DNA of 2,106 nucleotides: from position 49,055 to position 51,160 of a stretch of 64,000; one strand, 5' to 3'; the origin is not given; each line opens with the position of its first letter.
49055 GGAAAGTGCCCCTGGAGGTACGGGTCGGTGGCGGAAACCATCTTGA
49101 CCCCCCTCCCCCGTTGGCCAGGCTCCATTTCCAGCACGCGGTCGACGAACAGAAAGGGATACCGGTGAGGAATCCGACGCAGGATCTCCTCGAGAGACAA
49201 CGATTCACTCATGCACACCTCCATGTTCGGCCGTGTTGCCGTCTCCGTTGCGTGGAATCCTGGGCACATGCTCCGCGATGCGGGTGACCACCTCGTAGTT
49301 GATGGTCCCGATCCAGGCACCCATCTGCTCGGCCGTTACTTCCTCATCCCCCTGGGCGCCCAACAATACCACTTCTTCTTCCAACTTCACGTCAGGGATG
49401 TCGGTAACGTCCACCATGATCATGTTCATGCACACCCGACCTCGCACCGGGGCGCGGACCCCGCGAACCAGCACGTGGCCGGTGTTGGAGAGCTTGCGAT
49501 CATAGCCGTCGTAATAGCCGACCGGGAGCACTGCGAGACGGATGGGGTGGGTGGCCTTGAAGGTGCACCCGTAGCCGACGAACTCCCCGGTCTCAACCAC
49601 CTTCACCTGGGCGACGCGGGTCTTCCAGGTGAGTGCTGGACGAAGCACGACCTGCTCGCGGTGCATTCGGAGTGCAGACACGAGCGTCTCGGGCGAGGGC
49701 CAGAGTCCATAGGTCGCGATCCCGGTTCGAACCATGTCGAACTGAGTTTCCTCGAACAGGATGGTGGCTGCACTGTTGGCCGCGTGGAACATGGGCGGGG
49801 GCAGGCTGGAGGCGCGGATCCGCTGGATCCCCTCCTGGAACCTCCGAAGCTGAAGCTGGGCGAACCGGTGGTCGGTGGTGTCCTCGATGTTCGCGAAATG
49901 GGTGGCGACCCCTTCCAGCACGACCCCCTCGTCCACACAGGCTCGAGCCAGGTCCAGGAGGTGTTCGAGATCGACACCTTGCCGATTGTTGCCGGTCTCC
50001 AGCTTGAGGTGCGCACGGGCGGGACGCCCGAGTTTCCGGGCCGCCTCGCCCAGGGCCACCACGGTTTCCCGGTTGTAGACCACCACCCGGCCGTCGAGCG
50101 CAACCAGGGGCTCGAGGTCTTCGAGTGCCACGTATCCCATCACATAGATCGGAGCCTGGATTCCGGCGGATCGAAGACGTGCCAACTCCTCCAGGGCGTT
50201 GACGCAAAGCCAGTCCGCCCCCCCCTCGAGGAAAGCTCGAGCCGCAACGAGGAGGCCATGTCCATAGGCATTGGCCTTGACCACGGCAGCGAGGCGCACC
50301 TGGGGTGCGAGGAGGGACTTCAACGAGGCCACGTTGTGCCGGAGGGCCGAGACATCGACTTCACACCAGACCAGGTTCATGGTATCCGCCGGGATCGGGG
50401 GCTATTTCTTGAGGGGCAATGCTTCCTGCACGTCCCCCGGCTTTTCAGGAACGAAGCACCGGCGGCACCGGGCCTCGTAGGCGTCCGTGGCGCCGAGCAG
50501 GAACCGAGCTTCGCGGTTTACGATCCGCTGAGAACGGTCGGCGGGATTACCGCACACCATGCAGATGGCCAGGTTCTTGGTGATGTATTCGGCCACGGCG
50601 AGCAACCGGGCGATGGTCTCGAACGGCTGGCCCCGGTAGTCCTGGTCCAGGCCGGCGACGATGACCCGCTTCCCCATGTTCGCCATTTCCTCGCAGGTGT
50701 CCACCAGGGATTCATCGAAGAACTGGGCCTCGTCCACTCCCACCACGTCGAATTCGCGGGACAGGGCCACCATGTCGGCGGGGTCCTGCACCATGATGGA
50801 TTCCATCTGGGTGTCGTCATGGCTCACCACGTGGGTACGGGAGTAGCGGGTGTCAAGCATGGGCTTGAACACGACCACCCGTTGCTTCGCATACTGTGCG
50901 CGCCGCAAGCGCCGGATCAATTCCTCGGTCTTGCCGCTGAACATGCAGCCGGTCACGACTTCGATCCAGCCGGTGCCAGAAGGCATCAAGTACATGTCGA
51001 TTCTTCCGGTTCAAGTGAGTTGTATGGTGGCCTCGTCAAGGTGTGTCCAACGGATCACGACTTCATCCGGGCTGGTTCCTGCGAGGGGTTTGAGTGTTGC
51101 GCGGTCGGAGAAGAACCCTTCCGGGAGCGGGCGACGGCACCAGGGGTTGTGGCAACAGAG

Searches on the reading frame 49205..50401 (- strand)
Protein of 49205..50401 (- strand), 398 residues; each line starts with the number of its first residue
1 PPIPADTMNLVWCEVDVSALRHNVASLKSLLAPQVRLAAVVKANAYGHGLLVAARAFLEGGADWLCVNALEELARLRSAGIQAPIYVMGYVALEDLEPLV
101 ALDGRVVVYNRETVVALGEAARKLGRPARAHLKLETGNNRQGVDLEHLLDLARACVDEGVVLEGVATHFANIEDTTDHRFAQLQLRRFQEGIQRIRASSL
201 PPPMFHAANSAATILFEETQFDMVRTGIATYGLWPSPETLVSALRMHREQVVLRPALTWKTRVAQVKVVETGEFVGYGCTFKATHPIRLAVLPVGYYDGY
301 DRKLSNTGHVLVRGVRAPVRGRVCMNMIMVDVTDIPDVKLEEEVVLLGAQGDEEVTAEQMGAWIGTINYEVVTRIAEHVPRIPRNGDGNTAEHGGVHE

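Call 67: search_protein_families(library=ncbifam, proteins=[window:49205-50401:-], max_evalue=1e-20)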
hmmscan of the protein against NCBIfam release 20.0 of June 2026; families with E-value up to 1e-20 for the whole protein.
window:49205-50401:- (398 aa): 9 families
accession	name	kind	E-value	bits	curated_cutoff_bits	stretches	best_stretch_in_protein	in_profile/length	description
TIGR00492.1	alr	equivalog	1.3e-96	323.7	168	1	11-382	3-366/369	alanine racemase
NF033131.1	vanT-G-Cterm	exception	2.8e-87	293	460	1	11-382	3-367/368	serine racemase VanT catalytic subunit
NF008897.0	PRK11930.1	equivalog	4.1e-83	279.8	804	1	12-382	461-818/822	bifunctional UDP-N-acetylmuramoyl-tripeptide:D-alanyl-D-alanine ligase/alanine racemase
NF009879.0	PRK13340.1-4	subfamily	1.2e-50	172.6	434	1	11-382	42-403/406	alanine racemase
NF002970.2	PRK03646.1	exception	1.9e-49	168.6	600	1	12-380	6-352/356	catabolic alanine racemase DadX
NF033132.1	vanT-CELN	equivalog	8.9e-47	159.9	900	1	15-379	344-693/697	membrane-bound serine racemase VanT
NF000792.0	PRK00053.2-3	equivalog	1.3e-38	133.1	384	1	8-380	1-355/360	alanine racemase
NF000791.0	PRK00053.2-2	equivalog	1.8e-37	129.4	218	1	15-381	6-337/340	alanine racemase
NF033133.1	vanT-L-cat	exception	9.5e-35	120.5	750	1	12-347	9-336/366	serine racemase VanT-L catalytic subunit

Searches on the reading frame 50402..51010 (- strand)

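Call 67: search_protein_families(library=ncbifam, proteins=[window:50402-51010:-], max_evalue=1e-20)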
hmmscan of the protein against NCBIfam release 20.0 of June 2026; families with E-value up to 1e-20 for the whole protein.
window:50402-51010:- (202 aa): 1 family
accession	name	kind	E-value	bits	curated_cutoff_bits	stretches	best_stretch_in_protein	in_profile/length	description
NF003296.0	PRK04296.1-1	equivalog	2.4e-76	256.1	183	1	12-189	6-190/195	thymidine kinase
